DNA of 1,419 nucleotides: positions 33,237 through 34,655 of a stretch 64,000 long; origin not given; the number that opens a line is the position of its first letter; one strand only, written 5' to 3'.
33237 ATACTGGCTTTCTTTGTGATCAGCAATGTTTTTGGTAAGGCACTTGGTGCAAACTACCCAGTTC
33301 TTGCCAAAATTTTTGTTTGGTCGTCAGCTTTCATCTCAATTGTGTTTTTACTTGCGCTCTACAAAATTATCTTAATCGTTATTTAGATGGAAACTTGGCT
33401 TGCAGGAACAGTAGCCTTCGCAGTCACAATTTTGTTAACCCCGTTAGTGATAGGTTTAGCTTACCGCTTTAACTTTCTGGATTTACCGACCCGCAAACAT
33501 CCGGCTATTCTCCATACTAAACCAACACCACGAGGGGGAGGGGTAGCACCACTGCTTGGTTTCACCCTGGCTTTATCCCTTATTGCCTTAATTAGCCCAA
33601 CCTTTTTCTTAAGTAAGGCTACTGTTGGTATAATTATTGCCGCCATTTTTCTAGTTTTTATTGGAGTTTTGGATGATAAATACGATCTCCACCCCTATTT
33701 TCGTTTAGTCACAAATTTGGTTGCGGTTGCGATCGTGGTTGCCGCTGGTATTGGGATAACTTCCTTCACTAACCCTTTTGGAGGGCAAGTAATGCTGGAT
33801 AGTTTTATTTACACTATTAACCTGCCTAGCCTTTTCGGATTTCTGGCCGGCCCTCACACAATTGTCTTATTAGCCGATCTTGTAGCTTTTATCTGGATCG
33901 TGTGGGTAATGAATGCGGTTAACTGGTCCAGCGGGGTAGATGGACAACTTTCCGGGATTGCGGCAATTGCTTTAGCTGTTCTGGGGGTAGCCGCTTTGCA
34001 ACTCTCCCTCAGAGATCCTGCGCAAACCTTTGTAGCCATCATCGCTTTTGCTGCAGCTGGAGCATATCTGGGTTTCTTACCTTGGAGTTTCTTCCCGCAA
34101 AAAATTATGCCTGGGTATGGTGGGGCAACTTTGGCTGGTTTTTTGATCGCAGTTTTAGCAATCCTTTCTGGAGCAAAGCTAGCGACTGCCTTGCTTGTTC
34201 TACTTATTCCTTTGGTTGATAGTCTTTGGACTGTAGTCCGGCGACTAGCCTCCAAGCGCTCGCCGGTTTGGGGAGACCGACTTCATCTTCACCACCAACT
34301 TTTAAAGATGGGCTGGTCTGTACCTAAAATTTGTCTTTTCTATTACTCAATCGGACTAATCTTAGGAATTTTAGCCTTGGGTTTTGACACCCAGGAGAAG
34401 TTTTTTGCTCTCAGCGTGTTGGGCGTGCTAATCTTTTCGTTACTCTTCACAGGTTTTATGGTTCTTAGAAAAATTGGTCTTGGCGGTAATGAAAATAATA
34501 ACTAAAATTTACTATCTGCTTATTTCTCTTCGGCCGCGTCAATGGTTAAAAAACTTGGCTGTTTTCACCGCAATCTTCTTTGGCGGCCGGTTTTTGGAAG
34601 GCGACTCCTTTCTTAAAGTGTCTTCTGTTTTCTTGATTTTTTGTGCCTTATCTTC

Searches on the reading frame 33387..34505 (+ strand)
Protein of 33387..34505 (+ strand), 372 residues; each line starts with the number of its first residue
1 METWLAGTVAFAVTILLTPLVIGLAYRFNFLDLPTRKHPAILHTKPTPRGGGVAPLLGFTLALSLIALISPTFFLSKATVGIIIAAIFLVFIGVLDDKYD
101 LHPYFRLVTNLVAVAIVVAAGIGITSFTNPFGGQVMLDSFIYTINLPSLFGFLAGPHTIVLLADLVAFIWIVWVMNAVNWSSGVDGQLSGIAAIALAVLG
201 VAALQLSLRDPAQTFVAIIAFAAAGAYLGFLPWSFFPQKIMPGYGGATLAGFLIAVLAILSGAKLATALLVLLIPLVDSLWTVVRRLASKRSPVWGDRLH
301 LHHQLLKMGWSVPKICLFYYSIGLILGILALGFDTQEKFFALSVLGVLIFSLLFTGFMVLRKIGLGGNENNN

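Call 85: search_protein_families(library=pfam, proteins=[window:33387-34505:+], max_evalue=0.00001)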
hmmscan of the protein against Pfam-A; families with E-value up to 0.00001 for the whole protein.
window:33387-34505:+ (372 aa): 1 family
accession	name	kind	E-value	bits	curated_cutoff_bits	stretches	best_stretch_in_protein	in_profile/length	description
PF00953.26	Glycos_transf_4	-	1.2e-23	84.3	27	1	81-261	3-159/160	Glycosyl transferase family 4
